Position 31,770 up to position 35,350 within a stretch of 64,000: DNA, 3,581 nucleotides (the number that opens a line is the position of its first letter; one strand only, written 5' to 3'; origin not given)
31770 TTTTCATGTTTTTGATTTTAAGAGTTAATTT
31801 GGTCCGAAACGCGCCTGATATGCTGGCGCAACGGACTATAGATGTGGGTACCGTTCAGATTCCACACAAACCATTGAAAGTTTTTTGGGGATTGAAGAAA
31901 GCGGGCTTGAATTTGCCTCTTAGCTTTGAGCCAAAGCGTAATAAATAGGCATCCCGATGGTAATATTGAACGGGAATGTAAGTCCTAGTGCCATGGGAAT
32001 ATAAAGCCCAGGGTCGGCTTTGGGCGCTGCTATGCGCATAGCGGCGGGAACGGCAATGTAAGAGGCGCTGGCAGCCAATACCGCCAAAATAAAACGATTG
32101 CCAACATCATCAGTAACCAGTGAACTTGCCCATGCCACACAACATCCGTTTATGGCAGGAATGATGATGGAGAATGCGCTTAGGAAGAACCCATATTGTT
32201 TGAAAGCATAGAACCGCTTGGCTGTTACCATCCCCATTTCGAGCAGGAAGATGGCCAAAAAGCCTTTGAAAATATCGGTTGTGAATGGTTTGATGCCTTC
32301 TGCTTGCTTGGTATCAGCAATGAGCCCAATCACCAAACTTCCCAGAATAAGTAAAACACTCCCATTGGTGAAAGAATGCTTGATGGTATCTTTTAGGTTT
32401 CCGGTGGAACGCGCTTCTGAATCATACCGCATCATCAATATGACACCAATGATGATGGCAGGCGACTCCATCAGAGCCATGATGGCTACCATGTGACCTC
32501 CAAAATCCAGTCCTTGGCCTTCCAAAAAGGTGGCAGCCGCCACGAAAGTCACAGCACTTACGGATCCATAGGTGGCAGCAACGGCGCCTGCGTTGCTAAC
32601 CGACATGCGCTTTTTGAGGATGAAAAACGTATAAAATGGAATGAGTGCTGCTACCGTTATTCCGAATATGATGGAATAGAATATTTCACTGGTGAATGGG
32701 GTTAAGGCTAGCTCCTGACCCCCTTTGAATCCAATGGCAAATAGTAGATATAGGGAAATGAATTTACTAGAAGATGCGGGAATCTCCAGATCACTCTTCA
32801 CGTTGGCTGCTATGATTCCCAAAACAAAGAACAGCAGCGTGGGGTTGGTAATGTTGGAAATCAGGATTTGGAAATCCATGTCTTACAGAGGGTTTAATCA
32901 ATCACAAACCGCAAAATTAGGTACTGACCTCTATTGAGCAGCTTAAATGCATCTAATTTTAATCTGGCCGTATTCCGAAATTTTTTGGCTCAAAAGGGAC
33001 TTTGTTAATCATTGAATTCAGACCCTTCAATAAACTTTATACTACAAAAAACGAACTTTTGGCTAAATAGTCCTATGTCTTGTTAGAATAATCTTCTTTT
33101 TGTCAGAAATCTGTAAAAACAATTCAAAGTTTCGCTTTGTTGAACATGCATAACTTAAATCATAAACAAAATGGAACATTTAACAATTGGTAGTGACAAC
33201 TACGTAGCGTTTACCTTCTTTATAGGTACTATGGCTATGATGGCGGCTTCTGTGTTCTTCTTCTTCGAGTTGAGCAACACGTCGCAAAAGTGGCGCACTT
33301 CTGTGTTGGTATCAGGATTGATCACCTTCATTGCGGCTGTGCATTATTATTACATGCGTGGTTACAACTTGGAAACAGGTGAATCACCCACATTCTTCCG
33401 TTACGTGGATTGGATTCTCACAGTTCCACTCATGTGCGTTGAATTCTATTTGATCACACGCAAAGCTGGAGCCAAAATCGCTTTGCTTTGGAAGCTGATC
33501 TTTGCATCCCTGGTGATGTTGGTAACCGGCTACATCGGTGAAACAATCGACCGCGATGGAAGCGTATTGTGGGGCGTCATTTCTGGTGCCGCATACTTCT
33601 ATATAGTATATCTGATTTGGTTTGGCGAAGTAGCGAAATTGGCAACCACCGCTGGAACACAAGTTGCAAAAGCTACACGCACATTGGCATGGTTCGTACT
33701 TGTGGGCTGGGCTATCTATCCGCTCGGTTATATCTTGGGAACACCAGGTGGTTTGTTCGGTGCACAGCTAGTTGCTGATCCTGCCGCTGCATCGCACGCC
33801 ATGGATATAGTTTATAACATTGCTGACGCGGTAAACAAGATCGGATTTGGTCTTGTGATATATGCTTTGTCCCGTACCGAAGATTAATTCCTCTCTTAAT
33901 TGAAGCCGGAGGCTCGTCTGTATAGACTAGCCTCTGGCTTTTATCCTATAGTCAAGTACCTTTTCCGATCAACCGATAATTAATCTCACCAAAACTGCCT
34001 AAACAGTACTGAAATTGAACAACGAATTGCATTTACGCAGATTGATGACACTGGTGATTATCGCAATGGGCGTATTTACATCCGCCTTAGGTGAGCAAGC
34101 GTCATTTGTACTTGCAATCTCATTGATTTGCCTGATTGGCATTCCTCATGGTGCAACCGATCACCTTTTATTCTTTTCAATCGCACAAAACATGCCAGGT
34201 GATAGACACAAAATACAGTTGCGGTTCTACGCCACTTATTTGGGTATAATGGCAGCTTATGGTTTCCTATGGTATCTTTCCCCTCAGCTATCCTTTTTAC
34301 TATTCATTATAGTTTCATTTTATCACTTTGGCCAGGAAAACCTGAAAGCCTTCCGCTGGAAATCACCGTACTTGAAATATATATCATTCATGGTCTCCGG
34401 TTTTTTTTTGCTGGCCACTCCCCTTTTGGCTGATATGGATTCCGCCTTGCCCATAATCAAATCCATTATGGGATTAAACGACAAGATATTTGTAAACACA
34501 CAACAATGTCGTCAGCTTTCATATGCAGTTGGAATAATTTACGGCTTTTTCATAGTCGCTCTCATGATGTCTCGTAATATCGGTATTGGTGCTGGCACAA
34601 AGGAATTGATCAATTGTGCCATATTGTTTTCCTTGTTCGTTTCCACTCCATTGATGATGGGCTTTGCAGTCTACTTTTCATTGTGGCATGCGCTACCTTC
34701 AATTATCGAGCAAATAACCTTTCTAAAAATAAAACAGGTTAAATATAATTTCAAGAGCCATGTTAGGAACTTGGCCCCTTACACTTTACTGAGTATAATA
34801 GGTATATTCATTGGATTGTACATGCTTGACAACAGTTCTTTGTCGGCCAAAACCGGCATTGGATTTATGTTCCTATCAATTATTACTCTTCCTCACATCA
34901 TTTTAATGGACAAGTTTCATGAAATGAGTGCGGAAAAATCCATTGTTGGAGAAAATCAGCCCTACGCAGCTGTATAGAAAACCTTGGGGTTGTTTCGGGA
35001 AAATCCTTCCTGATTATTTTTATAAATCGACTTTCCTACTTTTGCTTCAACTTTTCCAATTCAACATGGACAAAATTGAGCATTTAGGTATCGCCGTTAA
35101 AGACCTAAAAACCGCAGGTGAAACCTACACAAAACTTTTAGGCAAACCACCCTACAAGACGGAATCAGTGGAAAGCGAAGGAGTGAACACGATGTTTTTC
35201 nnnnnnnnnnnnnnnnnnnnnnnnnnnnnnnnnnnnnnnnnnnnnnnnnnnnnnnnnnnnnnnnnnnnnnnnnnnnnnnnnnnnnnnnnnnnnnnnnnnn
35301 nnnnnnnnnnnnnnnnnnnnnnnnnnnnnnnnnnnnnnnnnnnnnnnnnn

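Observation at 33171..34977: Proteorhodopsin plus Blh: a complete two-gene retinal-based light-harvesting unit, predicted green-tuned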

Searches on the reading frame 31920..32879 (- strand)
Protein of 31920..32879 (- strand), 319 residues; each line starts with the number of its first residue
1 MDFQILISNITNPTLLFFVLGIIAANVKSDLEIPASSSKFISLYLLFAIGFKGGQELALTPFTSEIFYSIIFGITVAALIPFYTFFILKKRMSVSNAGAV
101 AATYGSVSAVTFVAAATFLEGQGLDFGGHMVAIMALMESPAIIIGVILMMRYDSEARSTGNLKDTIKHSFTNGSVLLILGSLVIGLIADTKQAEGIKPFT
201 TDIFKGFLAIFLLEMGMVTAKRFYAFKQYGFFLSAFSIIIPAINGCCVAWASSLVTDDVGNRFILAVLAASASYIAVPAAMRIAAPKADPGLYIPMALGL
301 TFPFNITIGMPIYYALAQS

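Call 3: search_protein_families(library=pfam, proteins=[window:31920-32879:-], max_evalue=0.01)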
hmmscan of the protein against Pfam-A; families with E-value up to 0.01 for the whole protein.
window:31920-32879:- (319 aa): 1 family
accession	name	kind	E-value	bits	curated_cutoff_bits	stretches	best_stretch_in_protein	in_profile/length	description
PF05982.17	Sbt_1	-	4.9e-115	384.5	27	1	13-318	1-308/308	Na+-dependent bicarbonate transporter superfamily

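Call 47: search_protein_families(library=ncbifam, proteins=[window:31920-32879:-], max_evalue=0.001)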
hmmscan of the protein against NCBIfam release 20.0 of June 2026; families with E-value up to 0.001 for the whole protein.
window:31920-32879:- (319 aa): 0 families

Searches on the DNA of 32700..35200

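Call 44: search_rna_families(source=window, start=32700, end=35200, threshold=evalue, max_evalue=1)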
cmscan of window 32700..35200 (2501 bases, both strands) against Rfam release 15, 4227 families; matches with E-value up to 1: 1.
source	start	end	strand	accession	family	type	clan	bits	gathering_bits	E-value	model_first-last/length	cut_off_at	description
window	34629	34728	+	RF01210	snoU13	Gene; snRNA; snoRNA; CD-box;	CL00081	18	46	0.95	1-104/104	no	Small nucleolar RNA U13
